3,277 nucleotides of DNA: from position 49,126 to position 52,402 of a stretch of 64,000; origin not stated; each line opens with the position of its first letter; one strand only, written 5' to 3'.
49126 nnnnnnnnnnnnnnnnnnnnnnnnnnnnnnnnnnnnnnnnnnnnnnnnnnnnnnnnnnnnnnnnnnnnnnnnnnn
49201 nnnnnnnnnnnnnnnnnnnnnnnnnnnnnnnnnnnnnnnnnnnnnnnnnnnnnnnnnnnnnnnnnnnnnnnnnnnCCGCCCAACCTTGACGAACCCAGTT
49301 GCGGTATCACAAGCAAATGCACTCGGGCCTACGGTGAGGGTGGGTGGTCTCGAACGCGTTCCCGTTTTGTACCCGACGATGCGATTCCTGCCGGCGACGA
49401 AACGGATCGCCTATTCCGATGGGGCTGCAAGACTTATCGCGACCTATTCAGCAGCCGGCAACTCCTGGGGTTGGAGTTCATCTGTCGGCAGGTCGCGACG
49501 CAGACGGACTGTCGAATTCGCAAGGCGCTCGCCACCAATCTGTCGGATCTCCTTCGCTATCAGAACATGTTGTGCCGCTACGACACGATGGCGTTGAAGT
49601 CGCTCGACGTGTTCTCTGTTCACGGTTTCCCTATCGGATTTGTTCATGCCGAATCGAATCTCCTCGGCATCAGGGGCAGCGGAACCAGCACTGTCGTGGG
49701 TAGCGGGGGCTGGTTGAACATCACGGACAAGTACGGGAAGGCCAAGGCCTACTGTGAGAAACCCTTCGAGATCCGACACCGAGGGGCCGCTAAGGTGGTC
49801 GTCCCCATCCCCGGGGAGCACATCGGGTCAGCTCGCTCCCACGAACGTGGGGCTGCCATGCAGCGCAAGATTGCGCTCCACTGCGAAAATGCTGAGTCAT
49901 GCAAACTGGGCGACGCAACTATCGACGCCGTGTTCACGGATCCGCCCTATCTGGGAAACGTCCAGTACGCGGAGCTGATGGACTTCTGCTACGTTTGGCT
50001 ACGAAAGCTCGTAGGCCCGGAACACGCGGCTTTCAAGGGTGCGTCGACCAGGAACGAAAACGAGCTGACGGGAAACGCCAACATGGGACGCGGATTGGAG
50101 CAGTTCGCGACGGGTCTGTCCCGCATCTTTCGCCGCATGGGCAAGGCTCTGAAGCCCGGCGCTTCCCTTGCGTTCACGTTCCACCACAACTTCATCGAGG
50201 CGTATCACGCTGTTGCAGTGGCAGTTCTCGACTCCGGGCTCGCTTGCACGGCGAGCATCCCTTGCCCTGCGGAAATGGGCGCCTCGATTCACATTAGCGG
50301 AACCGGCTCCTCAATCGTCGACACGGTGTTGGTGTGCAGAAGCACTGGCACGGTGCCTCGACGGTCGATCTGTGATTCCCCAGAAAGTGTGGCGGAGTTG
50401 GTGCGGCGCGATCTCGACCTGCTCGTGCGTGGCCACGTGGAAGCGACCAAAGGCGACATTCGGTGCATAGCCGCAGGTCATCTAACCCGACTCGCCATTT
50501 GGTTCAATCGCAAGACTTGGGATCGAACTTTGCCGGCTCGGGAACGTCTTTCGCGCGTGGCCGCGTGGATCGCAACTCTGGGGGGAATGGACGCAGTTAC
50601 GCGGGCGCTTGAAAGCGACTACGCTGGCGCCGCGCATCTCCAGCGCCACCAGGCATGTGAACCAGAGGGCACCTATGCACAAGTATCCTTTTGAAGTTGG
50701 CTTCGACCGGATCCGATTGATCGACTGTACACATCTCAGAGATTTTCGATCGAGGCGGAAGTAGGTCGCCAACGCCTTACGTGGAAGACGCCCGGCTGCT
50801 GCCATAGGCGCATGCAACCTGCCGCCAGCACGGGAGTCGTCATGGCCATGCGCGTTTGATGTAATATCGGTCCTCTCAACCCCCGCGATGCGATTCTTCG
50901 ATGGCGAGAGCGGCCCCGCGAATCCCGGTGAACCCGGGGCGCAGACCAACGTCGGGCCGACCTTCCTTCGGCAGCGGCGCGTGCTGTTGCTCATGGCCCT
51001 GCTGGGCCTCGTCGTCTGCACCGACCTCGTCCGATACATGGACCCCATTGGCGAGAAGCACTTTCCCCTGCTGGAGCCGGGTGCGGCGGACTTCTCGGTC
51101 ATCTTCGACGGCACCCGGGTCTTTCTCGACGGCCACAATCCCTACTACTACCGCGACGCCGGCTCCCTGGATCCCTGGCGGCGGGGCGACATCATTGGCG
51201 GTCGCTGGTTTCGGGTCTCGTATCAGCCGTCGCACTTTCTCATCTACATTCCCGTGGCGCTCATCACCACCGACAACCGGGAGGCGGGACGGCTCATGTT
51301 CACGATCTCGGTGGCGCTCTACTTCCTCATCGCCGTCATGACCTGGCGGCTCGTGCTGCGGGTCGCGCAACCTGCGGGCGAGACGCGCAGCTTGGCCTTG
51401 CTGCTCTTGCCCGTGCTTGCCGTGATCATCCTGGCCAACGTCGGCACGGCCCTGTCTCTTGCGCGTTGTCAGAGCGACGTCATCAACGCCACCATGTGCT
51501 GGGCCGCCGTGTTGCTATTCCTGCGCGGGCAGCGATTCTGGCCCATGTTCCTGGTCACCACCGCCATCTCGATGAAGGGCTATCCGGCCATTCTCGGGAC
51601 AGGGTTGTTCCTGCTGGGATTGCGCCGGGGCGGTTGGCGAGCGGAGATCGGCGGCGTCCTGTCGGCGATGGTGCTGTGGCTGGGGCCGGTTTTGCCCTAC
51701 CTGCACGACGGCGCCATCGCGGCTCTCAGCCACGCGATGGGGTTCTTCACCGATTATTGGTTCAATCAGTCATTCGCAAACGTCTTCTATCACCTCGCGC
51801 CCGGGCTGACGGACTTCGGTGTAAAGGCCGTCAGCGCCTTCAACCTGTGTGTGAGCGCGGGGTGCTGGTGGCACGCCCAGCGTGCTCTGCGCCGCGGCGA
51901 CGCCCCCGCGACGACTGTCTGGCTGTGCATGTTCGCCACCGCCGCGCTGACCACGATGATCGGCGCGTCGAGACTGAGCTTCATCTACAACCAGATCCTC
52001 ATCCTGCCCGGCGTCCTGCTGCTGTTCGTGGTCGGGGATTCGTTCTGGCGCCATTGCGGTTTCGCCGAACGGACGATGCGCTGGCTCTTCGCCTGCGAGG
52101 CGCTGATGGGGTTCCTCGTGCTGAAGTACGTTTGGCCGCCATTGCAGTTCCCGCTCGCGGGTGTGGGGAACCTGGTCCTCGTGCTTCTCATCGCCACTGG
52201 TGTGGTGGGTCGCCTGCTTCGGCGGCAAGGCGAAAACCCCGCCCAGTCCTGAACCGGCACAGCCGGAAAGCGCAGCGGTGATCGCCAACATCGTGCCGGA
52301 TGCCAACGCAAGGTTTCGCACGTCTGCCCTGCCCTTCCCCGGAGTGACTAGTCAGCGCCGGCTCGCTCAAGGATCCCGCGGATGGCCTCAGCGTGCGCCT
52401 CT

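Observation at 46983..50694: PfaD-like enoyl reductase followed by two methyltransferase-like genes that each carry one half of the amino-MTase signature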

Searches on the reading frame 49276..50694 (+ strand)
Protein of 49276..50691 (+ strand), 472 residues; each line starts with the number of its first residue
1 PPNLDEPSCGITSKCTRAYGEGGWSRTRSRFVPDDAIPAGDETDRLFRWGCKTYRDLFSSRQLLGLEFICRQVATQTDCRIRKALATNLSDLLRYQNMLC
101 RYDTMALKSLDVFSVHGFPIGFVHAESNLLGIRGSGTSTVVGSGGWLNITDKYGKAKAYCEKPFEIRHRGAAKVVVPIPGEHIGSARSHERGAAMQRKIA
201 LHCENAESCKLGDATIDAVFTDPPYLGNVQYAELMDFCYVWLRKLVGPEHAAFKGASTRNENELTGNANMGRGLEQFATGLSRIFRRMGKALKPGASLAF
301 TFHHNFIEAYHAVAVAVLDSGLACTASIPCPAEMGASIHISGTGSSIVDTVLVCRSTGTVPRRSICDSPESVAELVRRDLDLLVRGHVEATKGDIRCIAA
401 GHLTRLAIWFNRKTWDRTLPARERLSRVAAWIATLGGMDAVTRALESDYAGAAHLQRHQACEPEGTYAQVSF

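Call 8: search_protein_families(library=pfam, proteins=[window:49471-50694:+], max_evalue=0.1)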
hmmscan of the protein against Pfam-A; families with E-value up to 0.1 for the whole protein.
window:49471-50694:+ (407 aa): 4 families
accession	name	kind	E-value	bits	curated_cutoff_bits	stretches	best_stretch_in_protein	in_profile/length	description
PF18611.7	IL3Ra_N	-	0.052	13.9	26.1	0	5-51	17-63/78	IL-3 receptor alpha chain N-terminal domain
PF20081.4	DUF6475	-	0.068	14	28.5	0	78-144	15-83/90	Domain of unknown function (DUF6475)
PF01555.25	N6_N4_Mtase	-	0.073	13.5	26.7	0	151-244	1-60/221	DNA methylase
PF01170.24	UPF0020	-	0.092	12.9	22.3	0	115-163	86-134/197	RMKL-like, methyltransferase domain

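Call 9: search_protein_families(library=ncbifam, proteins=[window:49471-50694:+], max_evalue=0.1)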
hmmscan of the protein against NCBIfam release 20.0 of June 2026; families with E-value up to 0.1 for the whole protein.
window:49471-50694:+ (407 aa): 1 family
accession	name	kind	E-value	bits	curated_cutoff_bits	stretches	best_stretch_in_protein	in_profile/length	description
NF042963.1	DUF1156_antiphage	equivalog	2.8e-08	32.4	1000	1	134-272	560-688/960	anti-phage-associated DUF1156 domain-containing protein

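Call 10: search_protein_families(library=padloc, proteins=[window:49471-50694:+], max_evalue=0.1)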
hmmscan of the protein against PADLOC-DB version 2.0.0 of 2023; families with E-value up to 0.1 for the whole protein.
window:49471-50694:+ (407 aa): 14 families
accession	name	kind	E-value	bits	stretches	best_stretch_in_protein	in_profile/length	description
PDLC00660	HmaB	-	1.1e-11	41.4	1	152-296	569-732/967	DNA-adenine methylase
PDLC00661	HmaB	-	1.1e-10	38.1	1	139-292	559-724/973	DNA-adenine methylase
PDLC02541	PglX|PglXI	-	4.5e-10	36.3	1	131-257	474-588/919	PglXI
PDLC03233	MTase_II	-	1.2e-08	32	1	129-321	471-666/731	Type II methyltransferase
PDLC03346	MTase_II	-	3.1e-08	29.8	1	139-276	596-721/1068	Type II methyltransferase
PDLC02189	DUF1156_MTase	-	2.4e-07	27.4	1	129-274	528-663/944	-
PDLC03312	MTase_II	-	7.2e-07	25.3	1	129-257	1107-1228/1344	Type II methyltransferase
PDLC03352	MTase_II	-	7.8e-07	25.3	1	137-180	553-595/1023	Type II methyltransferase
PDLC03314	MTase_II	-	1.3e-06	24.8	1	149-272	545-661/944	Type II methyltransferase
PDLC03380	MTase_II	-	9.5e-06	23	1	137-233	250-335/393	Type II methyltransferase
PDLC03319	MTase_II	-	0.00026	18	1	138-255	279-386/503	Type II methyltransferase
PDLC03325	MTase_II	-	0.0099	12.6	1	131-235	272-360/426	Type II methyltransferase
PDLC03249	MTase_II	-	0.044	10.6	1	149-174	415-440/541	Type II methyltransferase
PDLC04134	mad2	-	0.073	9.9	0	140-241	347-400/492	mads_2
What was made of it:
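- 49345..50694 (+): 5'-truncated relic of a 736-aa DUF1156-type DNA methylase (residues about 285-736). The ORF usually called is 49471-50694. PADLOC finds HmaB at 1e-11 and NCBIfam finds DUF1156_antiphage at 2.8e-8, both matching only the middle of those profiles (calls 9 and 10).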

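Call 22: find_homologous_proteins(query=window:49276-50691:+, max_evalue=0.001)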
Query window:49276-50691:+ (472 aa): 5192 proteins with E <= 0.001 among 8000 candidates; the best 120 are listed.
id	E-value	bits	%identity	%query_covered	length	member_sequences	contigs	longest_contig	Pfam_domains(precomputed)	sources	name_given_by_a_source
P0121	4.0e-276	934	100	86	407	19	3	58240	-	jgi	jgi:hypothetical protein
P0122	3.2e-195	667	64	96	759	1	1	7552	PF01555.25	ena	-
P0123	4.5e-183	627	64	92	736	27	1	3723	PF02086.22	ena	-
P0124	1.1e-181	623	61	95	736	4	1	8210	PF02086.22,PF01555.25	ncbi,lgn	ncbi:MAG: DNA methylase [Thermodesulfobacteriota bacterium]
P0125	1.3e-181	622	61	96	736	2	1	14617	PF02086.22,PF01555.25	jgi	jgi:DNA-directed RNA polymerase subunit RPC12/RpoP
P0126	2.1e-181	622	62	92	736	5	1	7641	PF02086.22,PF01555.25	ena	-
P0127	1.2e-180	619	62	92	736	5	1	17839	-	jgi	jgi:adenine-specific DNA methylase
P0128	2.2e-179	615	61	92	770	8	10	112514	PF02086.22,PF01555.25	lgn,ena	-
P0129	1.9e-178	612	61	96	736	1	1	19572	-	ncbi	-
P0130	5.9e-178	610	60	95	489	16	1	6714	-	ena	-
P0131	1.2e-177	609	61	94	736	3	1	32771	PF01555.25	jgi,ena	-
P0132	1.3e-177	609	60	96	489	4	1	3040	-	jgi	jgi:putative DNA methylase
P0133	2.4e-177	608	60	95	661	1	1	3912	-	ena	-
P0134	2.8e-177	608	61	92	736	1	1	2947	PF02086.22,PF01555.25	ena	-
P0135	3.1e-177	608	60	96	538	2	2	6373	-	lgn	-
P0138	9.6e-177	606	62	91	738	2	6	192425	PF01555.25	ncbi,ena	-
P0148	4.5e-175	601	58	96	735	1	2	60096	PF02086.22,PF01555.25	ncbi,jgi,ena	-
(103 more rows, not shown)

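Call 25: find_encoding_contigs(protein=P0138, flank=8000, max_places=3)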
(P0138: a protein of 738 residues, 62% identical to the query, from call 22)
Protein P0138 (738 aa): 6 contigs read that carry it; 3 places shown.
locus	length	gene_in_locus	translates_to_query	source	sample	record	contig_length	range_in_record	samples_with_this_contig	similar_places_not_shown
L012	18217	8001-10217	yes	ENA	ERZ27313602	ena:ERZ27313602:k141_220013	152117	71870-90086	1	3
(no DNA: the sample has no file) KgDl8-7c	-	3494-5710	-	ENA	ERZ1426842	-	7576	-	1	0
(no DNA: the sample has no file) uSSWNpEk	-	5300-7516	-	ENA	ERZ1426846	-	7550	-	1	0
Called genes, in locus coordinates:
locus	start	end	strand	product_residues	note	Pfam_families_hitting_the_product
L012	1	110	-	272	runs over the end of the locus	PF07963:N_methyl (weak)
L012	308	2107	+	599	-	PF00578:AhpC-TSA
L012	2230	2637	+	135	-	PF02311:AraC_binding (weak), PF07883:Cupin_2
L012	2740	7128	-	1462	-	PF00817:IMS, PF11799:IMS_C, PF02811:PHP, PF07733:DNA_pol3_alpha, PF17657:DNA_pol3_finger, PF14579:HHH_6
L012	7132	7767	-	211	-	PF01726:LexA_DNA_bind, PF00717:Peptidase_S24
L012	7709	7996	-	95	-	-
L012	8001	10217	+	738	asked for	PF01555:N6_N4_Mtase (faint)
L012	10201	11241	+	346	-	-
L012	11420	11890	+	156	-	-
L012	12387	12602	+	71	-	-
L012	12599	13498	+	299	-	PF00483:NTP_transferase, PF12804:NTP_transf_3 (weak)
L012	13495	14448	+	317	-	PF01370:Epimerase, PF04321:RmlD_sub_bind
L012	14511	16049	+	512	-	PF02310:B12-binding, PF04055:Radical_SAM, PF13311:DUF4080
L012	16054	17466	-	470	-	PF13428:TPR_14 (faint)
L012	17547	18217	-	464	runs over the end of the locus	PF07394:DUF1501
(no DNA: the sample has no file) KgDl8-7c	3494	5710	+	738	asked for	PF01555:N6_N4_Mtase (faint)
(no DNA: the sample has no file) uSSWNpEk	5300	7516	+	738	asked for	PF01555:N6_N4_Mtase (faint)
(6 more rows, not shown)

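Call 51: search_protein_families(library=pfam, proteins=[L012:10201-11241:+, P0124, L012:11420-11890:+], max_evalue=0.01)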
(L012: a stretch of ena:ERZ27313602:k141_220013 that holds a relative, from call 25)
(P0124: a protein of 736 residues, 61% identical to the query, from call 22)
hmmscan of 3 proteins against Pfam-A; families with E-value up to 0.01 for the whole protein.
L012:10201-11241:+ (346 aa): 0 families

P0124 (736 aa): 5 families
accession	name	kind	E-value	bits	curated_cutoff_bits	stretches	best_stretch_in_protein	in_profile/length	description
PF02086.21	MethyltransfD12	-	1.5e-06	28.6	22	1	67-124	20-76/253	D12 class N6 adenine-specific DNA methyltransferase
PF01555.25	N6_N4_Mtase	-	2.3e-06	28.1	26.7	1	71-99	185-213/221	DNA methylase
PF06634.17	DUF1156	-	0.00083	19.9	24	1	15-51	11-46/73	Protein of unknown function (DUF1156)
PF01170.24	UPF0020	-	0.0011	19.2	22.3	0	68-116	29-65/197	RMKL-like, methyltransferase domain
PF08274.17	Zn_Ribbon_YjdM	-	0.0023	18.3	30.8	0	139-193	4-26/30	PhnA Zinc-Ribbon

L012:11420-11890:+ (156 aa): 0 families
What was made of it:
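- Closest known: DUF1156-type methylases. Same: Full-length relatives also have the N-terminal DUF1156 motif and motif I (call 51).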

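Call 52: search_protein_families(library=padloc, proteins=[L012:10201-11241:+, P0124], max_evalue=0.001)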
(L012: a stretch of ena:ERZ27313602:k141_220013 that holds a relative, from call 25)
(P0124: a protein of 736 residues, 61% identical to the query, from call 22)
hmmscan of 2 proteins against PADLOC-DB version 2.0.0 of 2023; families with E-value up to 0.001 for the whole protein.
L012:10201-11241:+ (346 aa): 0 families

P0124 (736 aa): 29 families (the best 25 are shown)
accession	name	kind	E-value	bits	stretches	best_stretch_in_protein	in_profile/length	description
PDLC00660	HmaB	-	8.2e-29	98.1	3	474-616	565-723/967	DNA-adenine methylase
PDLC00661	HmaB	-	7.7e-28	94.8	3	474-616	566-723/973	DNA-adenine methylase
PDLC02541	PglX|PglXI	-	8.2e-25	85.1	3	456-582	473-588/919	PglXI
PDLC02189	DUF1156_MTase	-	4.3e-20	69.6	3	70-181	166-278/944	-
PDLC03233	MTase_II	-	5.8e-16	56.2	2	456-598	473-625/731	Type II methyltransferase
PDLC03314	MTase_II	-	1.2e-11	41.4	0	474-598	545-662/944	Type II methyltransferase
PDLC03352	MTase_II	-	1.1e-09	34.7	1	475-510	565-600/1023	Type II methyltransferase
PDLC03367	MTase_II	-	2.3e-09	34.1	1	29-163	17-133/633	Type II methyltransferase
PDLC03312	MTase_II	-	5.1e-09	32.4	1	469-569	1122-1215/1344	Type II methyltransferase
PDLC03224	MTase_II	-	5.4e-09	33.5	1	67-114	93-143/481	Type II methyltransferase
PDLC04134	mad2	-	6.9e-09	33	1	65-114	289-338/492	mads_2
PDLC03380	MTase_II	-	1.3e-08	32.4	0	68-109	57-98/393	Type II methyltransferase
PDLC03249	MTase_II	-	5.1e-08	30.2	1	69-124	140-195/541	Type II methyltransferase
PDLC03322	MTase_II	-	2.3e-07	28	1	62-129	59-126/446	Type II methyltransferase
PDLC03319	MTase_II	-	2.4e-07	27.9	1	379-579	204-385/503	Type II methyltransferase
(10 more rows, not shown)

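Call 53: find_encoding_contigs(protein=P0128, flank=5000, max_places=3)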
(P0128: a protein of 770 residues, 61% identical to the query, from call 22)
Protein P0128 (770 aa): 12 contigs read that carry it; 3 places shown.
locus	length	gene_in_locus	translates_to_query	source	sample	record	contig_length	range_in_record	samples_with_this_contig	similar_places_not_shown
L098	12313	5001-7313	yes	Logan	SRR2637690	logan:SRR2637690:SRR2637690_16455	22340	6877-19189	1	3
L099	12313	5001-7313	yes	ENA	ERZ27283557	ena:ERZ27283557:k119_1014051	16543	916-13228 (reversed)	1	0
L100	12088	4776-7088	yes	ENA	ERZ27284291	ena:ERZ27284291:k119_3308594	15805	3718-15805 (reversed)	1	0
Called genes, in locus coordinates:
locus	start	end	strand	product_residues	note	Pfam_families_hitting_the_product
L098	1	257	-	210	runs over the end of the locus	PF00440:TetR_N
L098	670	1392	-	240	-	PF00106:adh_short, PF08659:KR, PF13561:adh_short_C2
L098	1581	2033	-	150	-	PF07883:Cupin_2 (weak)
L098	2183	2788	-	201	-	PF01206:TusA, PF02635:DsrE (weak)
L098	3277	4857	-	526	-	PF06415:iPGM_N, PF01676:Metalloenzyme, PF01663:Phosphodiest (weak), PF01676:Metalloenzyme, PF06415:iPGM_N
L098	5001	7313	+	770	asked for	PF01555:N6_N4_Mtase (faint), PF02086:MethyltransfD12 (faint)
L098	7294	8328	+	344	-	-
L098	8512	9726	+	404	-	PF02463:SMC_N, PF13175:AAA_15, PF13476:AAA_23 (weak), PF13304:AAA_21, PF13175:AAA_15 (weak)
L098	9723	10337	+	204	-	PF14103:DUF4276 (weak)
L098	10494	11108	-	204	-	PF13298:LigD_N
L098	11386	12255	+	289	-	PF01904:DUF72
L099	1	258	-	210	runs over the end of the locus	PF00440:TetR_N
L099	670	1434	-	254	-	PF00106:adh_short, PF08659:KR, PF13561:adh_short_C2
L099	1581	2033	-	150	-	PF07883:Cupin_2 (weak)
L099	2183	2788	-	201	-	PF01206:TusA, PF02635:DsrE (weak)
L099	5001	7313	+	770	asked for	PF01555:N6_N4_Mtase (faint), PF02086:MethyltransfD12 (faint)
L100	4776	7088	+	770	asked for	PF01555:N6_N4_Mtase (faint), PF02086:MethyltransfD12 (faint)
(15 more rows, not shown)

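Call 54: find_encoding_contigs(protein=P0148, flank=5000, max_places=2)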
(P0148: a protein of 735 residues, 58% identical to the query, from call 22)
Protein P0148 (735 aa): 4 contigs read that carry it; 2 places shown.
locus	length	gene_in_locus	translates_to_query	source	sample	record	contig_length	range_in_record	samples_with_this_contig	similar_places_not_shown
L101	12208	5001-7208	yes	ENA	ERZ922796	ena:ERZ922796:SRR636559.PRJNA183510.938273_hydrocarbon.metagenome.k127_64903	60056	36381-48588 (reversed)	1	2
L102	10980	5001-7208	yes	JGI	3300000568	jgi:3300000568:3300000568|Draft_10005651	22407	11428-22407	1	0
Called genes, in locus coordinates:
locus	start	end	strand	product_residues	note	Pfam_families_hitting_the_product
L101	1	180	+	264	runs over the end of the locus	PF08032:SpoU_sub_bind (weak), PF00588:SpoU_methylase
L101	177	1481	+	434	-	PF04413:Glycos_transf_N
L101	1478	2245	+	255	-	PF03412:Peptidase_C39 (faint), PF13529:Peptidase_C39_2 (weak)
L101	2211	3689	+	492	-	PF14401:RLAN, PF08443:RimK (faint)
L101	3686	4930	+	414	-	PF04107:GCS2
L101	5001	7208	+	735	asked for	PF01555:N6_N4_Mtase (faint), PF02086:MethyltransfD12 (faint)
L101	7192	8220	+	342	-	-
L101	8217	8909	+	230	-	PF05013:FGase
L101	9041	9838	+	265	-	PF00459:Inositol_P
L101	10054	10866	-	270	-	PF04060:FeS, PF12654:DUF3786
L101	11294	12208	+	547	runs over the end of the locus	PF02120:Flg_hook (weak)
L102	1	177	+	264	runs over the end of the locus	PF08032:SpoU_sub_bind (weak), PF00588:SpoU_methylase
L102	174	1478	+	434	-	PF04413:Glycos_transf_N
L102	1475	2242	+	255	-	PF03412:Peptidase_C39 (faint), PF13529:Peptidase_C39_2 (weak)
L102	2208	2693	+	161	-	PF14401:RLAN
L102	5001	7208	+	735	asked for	PF01555:N6_N4_Mtase (faint), PF02086:MethyltransfD12 (faint)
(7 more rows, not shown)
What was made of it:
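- The methylase and an overlapping gene of about 345 aa recur in three unrelated contexts (calls 25, 53 and 54).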

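Call 56: search_solved_structures(query=L012:10201-11241:+, max_evalue=1)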
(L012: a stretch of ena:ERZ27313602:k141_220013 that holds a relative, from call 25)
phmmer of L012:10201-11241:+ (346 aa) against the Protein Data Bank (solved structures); distinct sequences matched with E-value up to 1: 1.
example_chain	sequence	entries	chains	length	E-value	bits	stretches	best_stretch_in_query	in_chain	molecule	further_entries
6co2_A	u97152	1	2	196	0.26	13.4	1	179-270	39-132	NUDT16-Tudor-interacting (NUDT16TI)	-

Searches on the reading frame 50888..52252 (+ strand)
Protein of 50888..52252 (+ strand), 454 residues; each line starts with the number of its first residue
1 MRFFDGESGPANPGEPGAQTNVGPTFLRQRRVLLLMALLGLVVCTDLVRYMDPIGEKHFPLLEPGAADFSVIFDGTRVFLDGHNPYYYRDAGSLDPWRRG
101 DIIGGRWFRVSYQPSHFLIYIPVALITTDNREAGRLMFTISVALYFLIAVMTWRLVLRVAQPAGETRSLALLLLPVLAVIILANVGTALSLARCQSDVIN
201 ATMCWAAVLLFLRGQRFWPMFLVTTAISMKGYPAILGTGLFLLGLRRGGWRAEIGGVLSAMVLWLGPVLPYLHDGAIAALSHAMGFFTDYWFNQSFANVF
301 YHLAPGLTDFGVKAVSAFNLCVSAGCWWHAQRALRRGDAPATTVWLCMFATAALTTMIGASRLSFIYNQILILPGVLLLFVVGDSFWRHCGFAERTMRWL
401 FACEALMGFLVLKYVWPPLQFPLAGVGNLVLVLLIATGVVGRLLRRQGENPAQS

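Call 8: search_protein_families(library=pfam, proteins=[window:50888-52252:+], max_evalue=0.1)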
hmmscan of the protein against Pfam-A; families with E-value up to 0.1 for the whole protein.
window:50888-52252:+ (454 aa): 1 family
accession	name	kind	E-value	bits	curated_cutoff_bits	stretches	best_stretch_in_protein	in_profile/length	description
PF09594.16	GT87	-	2.1e-06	28.1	25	1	112-347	3-230/237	Glycosyltransferase family 87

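Call 9: search_protein_families(library=ncbifam, proteins=[window:50888-52252:+], max_evalue=0.1)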
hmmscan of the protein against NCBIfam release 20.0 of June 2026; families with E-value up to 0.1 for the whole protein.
window:50888-52252:+ (454 aa): 0 families

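Call 10: search_protein_families(library=padloc, proteins=[window:50888-52252:+], max_evalue=0.1)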
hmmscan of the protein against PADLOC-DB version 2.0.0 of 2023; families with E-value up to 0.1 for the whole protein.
window:50888-52252:+ (454 aa): 0 families
